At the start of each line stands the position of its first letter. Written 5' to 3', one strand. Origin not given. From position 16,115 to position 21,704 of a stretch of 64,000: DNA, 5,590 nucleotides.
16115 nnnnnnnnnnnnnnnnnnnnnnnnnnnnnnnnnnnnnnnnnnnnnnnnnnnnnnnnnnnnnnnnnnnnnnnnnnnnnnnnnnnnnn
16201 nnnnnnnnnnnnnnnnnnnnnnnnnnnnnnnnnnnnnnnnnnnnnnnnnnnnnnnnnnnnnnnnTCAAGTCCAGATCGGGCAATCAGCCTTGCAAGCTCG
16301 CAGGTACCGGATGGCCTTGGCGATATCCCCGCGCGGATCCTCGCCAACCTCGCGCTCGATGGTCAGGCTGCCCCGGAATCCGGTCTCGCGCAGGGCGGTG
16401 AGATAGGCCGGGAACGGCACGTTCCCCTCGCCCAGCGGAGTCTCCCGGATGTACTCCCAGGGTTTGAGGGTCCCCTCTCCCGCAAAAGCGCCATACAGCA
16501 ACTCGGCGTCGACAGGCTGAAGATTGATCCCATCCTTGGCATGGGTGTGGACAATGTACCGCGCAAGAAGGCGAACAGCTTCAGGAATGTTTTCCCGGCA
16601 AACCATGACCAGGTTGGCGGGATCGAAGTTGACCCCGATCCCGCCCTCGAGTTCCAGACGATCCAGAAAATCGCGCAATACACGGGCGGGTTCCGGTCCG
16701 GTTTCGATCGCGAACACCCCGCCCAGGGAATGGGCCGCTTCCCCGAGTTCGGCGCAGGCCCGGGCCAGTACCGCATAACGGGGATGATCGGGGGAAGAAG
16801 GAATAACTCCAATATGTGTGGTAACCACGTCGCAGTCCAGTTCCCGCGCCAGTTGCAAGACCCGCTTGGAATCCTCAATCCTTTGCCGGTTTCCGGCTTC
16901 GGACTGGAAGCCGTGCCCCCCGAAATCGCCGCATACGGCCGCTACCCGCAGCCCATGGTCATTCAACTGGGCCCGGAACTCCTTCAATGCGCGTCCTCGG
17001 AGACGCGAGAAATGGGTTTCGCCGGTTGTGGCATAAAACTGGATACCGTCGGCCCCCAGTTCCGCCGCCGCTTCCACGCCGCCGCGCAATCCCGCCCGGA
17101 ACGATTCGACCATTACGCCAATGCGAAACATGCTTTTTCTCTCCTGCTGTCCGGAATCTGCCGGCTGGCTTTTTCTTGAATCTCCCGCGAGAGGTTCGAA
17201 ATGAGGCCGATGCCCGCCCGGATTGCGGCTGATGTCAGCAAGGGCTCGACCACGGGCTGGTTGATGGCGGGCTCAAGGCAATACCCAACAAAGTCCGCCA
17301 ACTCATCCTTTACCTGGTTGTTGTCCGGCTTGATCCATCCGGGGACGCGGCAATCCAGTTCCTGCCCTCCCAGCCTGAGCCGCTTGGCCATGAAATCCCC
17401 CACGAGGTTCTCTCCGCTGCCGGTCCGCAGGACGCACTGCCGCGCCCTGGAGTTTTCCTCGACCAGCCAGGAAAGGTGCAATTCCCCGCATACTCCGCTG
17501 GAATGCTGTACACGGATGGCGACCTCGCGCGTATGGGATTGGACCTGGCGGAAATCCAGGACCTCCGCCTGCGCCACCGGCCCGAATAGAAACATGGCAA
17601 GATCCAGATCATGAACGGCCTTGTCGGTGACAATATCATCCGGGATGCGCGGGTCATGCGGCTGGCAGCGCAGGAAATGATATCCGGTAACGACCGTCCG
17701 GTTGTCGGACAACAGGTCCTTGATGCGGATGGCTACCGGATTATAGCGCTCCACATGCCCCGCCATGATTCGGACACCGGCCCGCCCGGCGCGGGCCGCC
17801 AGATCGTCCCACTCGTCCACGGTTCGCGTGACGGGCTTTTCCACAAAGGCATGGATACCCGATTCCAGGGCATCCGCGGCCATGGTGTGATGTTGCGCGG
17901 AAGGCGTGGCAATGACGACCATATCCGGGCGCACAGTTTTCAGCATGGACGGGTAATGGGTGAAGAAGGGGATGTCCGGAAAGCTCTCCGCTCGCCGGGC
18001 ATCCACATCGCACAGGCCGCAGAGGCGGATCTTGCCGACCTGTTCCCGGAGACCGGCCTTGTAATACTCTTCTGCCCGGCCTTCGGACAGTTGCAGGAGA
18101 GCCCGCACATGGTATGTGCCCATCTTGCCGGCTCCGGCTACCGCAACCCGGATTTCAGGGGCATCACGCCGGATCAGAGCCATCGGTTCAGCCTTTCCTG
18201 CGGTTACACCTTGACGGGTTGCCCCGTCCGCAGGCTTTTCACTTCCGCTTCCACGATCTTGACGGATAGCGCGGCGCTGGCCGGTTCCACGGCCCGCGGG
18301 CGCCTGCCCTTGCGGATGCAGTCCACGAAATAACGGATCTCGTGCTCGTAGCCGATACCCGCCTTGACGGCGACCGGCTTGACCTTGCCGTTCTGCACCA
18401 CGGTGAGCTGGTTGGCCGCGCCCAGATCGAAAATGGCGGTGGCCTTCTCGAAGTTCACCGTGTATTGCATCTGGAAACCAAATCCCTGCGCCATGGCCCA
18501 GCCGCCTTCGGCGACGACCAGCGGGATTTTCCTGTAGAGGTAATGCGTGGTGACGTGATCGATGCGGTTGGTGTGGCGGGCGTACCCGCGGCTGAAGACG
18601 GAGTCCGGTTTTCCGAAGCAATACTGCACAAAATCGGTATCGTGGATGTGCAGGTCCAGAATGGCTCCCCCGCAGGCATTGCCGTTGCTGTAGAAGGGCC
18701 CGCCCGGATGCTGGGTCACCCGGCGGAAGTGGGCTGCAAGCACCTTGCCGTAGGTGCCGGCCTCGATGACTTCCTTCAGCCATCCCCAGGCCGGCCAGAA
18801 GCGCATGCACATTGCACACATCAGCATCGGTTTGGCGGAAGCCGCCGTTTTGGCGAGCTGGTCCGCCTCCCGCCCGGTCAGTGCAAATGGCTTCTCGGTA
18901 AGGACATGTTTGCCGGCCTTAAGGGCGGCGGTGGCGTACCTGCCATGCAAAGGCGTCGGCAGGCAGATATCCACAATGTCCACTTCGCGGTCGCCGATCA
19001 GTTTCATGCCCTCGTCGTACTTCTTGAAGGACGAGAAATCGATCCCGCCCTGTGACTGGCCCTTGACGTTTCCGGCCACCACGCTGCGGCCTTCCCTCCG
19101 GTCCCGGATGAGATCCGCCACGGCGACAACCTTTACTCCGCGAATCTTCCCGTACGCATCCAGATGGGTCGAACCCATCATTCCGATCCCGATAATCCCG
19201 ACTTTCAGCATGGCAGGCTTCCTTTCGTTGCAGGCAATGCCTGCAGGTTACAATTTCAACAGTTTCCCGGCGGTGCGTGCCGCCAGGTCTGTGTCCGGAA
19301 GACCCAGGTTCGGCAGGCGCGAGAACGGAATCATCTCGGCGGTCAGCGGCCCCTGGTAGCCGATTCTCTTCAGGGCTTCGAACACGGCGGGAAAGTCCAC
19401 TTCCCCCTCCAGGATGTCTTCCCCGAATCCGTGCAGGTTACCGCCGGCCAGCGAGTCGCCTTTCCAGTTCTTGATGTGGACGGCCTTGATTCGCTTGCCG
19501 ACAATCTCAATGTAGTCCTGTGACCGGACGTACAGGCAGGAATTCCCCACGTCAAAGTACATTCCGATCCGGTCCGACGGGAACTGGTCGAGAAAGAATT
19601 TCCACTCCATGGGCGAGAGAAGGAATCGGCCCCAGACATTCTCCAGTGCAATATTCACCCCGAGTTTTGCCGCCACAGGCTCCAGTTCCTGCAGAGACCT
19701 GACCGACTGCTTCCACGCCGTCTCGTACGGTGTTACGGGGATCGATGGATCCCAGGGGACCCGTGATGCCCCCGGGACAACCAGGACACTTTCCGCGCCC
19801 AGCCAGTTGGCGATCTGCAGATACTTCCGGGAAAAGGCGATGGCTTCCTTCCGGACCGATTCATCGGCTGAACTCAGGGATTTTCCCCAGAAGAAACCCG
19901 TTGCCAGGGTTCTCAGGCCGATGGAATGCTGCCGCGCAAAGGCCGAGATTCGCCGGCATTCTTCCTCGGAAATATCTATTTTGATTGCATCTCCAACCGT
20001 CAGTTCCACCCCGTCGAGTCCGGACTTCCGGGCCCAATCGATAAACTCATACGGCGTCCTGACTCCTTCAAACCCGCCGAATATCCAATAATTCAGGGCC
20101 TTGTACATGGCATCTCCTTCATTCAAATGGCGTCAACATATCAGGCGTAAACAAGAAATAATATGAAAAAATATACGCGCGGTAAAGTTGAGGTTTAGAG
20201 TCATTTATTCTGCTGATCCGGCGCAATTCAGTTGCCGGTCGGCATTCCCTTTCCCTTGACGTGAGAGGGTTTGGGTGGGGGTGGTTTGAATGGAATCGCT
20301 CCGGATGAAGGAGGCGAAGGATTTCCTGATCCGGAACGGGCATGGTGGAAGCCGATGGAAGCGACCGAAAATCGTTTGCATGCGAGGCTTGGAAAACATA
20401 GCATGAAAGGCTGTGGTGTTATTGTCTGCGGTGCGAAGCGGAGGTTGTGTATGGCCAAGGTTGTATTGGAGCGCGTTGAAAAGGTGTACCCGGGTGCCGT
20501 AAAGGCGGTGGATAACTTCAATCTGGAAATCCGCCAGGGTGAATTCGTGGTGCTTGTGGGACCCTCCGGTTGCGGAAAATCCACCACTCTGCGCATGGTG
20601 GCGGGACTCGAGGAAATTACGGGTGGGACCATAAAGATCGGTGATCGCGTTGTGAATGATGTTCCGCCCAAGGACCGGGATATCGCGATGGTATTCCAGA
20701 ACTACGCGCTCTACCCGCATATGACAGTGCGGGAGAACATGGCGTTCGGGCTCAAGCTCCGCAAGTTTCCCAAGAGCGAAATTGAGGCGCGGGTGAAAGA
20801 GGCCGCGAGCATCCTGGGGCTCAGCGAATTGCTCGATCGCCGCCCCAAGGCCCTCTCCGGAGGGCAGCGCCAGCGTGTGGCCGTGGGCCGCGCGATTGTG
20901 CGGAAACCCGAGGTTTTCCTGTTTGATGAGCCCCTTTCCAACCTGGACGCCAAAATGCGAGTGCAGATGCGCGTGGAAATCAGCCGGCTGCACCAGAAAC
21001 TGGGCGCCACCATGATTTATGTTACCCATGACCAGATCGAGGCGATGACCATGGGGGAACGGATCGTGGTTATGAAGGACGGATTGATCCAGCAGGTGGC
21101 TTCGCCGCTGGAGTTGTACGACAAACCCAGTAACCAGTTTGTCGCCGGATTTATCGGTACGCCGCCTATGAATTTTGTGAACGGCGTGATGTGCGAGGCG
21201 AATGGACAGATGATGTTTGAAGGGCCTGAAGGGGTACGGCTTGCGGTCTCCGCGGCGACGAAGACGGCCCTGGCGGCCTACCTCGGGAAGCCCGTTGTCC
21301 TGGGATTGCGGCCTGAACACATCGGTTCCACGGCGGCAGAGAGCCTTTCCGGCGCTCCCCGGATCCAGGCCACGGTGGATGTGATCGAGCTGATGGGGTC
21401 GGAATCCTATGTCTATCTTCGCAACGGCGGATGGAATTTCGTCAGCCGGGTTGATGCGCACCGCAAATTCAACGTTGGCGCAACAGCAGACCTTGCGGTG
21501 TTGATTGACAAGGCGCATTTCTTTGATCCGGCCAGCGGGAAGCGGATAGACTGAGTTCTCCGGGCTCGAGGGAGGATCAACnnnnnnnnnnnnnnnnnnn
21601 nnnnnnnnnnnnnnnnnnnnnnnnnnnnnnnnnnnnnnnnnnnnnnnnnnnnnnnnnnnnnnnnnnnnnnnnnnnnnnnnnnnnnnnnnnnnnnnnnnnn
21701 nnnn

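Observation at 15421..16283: tRNA-Gln 3'-end direct repeat bracketing a single acetyltransferase gene (integration scar or mini-islet)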

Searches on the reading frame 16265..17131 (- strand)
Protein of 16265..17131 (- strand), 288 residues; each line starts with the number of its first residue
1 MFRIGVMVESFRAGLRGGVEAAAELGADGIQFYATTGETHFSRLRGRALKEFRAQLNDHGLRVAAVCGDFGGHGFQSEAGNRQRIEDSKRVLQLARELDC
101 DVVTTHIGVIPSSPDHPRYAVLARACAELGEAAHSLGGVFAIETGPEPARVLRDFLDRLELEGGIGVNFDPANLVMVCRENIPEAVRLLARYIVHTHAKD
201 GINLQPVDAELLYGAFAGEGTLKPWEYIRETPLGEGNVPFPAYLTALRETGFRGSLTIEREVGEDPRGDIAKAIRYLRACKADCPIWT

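Call 7: search_protein_families(library=pfam, proteins=[window:16265-17131:-])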
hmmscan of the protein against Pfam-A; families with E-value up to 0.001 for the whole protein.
window:16265-17131:- (288 aa): 1 family
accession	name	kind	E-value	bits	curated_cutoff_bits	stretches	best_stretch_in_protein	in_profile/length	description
PF01261.30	AP_endonuc_2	-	7.8e-35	121.2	31.1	1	19-280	1-249/249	Xylose isomerase-like TIM barrel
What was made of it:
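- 16265..17131 (-): Xylose-isomerase-like TIM-barrel gene (sugar phosphate isomerase/epimerase family). Its ancestral C-terminal tail (…SACAAL…) has been replaced, so the last residues DCPIWT and the stop codon are read from the antisense strand of the tRNA fragment. Pfam AP_endonuc_2 over residues 19-280 (call 7).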

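Call 28: find_homologous_proteins(query=window:16265-17131:-, max_evalue=1e-40)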
Query window:16265-17131:- (288 aa): 7902 proteins with E <= 1e-40 among 8000 candidates; the best 120 are listed.
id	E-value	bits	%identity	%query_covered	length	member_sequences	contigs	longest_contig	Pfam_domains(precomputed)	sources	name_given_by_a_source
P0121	1.3e-191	654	100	100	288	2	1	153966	PF01261.31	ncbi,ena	-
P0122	1.8e-153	528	83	98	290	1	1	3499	PF01261.31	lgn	-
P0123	1.5e-150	519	82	98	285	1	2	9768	PF01261.31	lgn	-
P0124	2.0e-136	472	76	98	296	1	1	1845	PF01261.31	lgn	-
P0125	1.6e-129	450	74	98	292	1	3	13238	PF01261.31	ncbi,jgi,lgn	jgi:sugar phosphate isomerase/epimerase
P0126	1.8e-119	417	70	97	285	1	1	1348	PF01261.31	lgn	-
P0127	2.4e-119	416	69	98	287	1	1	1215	PF01261.31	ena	-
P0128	3.1e-118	413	68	96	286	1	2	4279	PF01261.31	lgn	-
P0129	7.2e-117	408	65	99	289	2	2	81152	PF01261.31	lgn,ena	-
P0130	8.9e-117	408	67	97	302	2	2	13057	PF01261.31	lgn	-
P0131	3.8e-116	406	66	96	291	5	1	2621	PF01261.31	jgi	-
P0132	5.1e-116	405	66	96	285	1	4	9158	PF01261.31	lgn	-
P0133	6.4e-116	405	65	97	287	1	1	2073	PF01261.31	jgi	jgi:sugar phosphate isomerase/epimerase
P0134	1.1e-115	404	66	98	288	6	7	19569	PF01261.31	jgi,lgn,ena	jgi:sugar phosphate isomerase/epimerase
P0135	3.5e-114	399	66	97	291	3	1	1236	PF01261.31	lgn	-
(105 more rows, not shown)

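Call 29: find_encoding_contigs(protein=P0123, flank=8000, max_places=3)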
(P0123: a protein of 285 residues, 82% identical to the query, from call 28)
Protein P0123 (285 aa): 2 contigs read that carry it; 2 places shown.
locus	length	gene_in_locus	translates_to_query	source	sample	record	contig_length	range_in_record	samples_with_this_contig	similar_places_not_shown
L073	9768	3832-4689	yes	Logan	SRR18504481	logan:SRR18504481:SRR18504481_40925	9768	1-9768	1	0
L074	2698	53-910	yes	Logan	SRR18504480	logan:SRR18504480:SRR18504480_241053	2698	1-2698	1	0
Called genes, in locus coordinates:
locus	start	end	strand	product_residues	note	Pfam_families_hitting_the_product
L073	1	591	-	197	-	?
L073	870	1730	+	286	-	PF01261:AP_endonuc_2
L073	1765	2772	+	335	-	PF01408:GFO_IDH_MocA, PF02894:GFO_IDH_MocA_C (faint), PF22725:GFO_IDH_MocA_C3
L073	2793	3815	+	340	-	PF01408:GFO_IDH_MocA, PF03447:NAD_binding_3 (faint), PF22725:GFO_IDH_MocA_C3 (weak)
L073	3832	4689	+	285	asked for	PF01261:AP_endonuc_2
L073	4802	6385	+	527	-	-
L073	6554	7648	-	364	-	PF00712:DNA_pol3_beta, PF02767:DNA_pol3_beta_2, PF02768:DNA_pol3_beta_3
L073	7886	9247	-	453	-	PF11638:DnaA_N, PF00308:Bac_DnaA, PF01695:IstB_IS21, PF00004:AAA (faint), PF08299:Bac_DnaA_C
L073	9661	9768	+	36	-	?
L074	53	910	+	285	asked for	PF01261:AP_endonuc_2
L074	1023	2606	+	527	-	-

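Call 30: find_encoding_contigs(protein=P0122, flank=8000, max_places=3)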
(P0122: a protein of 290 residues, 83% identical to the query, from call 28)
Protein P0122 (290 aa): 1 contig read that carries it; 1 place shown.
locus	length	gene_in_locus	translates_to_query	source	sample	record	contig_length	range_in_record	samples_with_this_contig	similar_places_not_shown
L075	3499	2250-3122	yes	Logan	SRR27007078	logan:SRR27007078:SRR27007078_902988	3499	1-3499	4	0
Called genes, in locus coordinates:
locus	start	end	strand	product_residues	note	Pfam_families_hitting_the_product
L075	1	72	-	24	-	?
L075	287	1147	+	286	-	PF01261:AP_endonuc_2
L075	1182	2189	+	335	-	PF01408:GFO_IDH_MocA, PF02894:GFO_IDH_MocA_C (weak), PF22725:GFO_IDH_MocA_C3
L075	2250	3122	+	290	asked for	PF01261:AP_endonuc_2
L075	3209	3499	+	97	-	?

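Call 31: find_encoding_contigs(protein=P0125, flank=8000, max_places=3)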
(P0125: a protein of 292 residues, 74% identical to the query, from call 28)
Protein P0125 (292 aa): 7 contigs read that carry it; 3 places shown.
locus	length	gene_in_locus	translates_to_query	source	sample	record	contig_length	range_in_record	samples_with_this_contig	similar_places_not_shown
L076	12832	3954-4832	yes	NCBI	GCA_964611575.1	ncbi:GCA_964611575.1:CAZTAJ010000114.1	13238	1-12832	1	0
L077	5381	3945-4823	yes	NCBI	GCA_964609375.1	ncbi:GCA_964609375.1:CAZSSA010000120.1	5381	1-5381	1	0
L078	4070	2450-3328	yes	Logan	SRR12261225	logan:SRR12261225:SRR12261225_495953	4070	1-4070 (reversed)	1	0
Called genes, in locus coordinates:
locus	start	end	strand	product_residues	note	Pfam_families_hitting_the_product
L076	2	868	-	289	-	?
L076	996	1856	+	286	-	PF01261:AP_endonuc_2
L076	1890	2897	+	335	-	PF01408:GFO_IDH_MocA, PF02894:GFO_IDH_MocA_C (weak), PF22725:GFO_IDH_MocA_C3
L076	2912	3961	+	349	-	PF01408:GFO_IDH_MocA, PF22725:GFO_IDH_MocA_C3 (weak)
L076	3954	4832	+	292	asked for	PF01261:AP_endonuc_2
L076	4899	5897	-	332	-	PF08240:ADH_N, PF00107:ADH_zinc_N, PF13602:ADH_zinc_N_2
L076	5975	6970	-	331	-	PF00248:Aldo_ket_red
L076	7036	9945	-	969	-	PF03636:Glyco_hydro_65N, PF03632:Glyco_hydro_65m, PF03633:Glyco_hydro_65C, PF00702:Hydrolase, PF13419:HAD_2, PF13242:Hydrolase_like (weak)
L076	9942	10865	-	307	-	-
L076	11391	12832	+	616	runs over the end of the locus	?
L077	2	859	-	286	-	?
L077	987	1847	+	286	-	PF01261:AP_endonuc_2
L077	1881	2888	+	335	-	PF01408:GFO_IDH_MocA, PF02894:GFO_IDH_MocA_C (weak), PF22725:GFO_IDH_MocA_C3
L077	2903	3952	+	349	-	PF01408:GFO_IDH_MocA, PF22725:GFO_IDH_MocA_C3 (weak)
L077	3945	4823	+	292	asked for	PF01261:AP_endonuc_2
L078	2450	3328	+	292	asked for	PF01261:AP_endonuc_2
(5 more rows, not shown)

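Call 62: search_protein_families(library=ncbifam, proteins=[window:16265-17131:-], max_evalue=0.001)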
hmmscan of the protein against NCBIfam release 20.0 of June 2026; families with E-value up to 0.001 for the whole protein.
window:16265-17131:- (288 aa): 0 families

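Call 65: list_cluster_members(proteins=[P0121, P0001])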
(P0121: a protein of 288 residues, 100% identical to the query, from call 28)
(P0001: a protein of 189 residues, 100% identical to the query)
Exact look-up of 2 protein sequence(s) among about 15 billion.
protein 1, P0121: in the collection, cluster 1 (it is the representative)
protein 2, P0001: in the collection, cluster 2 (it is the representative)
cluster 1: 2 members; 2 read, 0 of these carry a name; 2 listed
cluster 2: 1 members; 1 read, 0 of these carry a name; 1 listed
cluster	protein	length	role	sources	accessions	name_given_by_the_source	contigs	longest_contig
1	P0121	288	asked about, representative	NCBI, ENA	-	-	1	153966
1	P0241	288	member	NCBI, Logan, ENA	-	-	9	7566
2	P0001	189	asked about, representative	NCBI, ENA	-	-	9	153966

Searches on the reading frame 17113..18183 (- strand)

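Call 27: search_protein_families(library=pfam, proteins=[window:17113-18183:-])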
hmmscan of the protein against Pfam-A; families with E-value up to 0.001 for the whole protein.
window:17113-18183:- (356 aa): 3 families
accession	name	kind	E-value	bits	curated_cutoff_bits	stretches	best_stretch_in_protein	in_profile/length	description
PF01408.29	GFO_IDH_MocA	-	1.3e-23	84.4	24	1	11-143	1-120/120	Oxidoreductase family, NAD-binding Rossmann fold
PF03447.22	NAD_binding_3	-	2.9e-06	28.4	24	1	17-139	1-113/116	Homoserine dehydrogenase, NAD binding domain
PF22725.1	GFO_IDH_MocA_C3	-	0.00016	22.1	27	1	184-245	45-110/124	GFO/IDH/MocA C-terminal domain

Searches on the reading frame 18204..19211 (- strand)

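Call 7: search_protein_families(library=pfam, proteins=[window:18204-19211:-])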
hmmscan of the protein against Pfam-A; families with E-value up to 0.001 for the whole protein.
window:18204-19211:- (335 aa): 3 families
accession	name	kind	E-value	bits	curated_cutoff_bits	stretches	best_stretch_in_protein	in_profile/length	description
PF01408.29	GFO_IDH_MocA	-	1.7e-20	74.3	24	1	2-131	1-117/120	Oxidoreductase family, NAD-binding Rossmann fold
PF22725.1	GFO_IDH_MocA_C3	-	1.4e-12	48.1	27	1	145-259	4-123/124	GFO/IDH/MocA C-terminal domain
PF02894.22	GFO_IDH_MocA_C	-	2.3e-08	34.5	22.9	1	146-335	1-218/218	Oxidoreductase family, C-terminal alpha/beta domain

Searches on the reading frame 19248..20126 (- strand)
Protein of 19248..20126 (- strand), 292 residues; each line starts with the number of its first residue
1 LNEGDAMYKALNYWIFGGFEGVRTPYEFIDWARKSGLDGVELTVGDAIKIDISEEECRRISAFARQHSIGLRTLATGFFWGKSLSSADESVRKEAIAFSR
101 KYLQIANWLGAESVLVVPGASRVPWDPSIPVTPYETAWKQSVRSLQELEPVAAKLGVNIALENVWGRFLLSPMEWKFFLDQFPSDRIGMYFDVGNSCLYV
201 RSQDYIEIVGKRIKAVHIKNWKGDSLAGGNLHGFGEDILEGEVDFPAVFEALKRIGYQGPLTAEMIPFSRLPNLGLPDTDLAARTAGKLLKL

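Call 27: search_protein_families(library=pfam, proteins=[window:19248-20126:-])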
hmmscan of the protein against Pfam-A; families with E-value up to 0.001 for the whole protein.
window:19248-20126:- (292 aa): 1 family
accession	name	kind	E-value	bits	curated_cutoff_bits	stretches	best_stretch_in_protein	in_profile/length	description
PF01261.30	AP_endonuc_2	-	8.3e-42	144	31.1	1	29-267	1-231/249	Xylose isomerase-like TIM barrel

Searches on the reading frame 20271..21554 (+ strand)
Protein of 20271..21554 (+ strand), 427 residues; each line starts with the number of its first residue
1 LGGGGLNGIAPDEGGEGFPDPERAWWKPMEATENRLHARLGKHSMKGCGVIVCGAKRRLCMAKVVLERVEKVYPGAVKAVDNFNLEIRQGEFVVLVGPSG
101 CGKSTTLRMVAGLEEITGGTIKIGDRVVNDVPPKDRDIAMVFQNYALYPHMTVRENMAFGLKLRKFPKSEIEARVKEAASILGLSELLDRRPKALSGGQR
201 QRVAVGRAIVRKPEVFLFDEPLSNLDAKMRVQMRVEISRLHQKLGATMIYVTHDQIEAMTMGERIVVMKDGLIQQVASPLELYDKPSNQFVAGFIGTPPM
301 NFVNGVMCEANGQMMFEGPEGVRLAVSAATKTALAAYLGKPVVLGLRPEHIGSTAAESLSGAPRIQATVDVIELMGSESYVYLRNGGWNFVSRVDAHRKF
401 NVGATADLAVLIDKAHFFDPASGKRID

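Call 27: search_protein_families(library=pfam, proteins=[window:20271-21554:+])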
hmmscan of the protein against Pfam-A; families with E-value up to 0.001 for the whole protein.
window:20271-21554:+ (427 aa): 4 families
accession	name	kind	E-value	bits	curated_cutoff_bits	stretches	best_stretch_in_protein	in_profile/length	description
PF00005.33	ABC_tran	-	3.6e-35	122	25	1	81-222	2-136/137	ABC transporter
PF17912.7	OB_MalK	-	1.4e-13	51.9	27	1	296-351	1-53/53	MalK OB fold domain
PF08402.16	TOBE_2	-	1.7e-07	31.7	21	1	344-418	1-76/76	TOBE domain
PF13401.12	AAA_22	-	0.00082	20.1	27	0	89-115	4-30/130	AAA domain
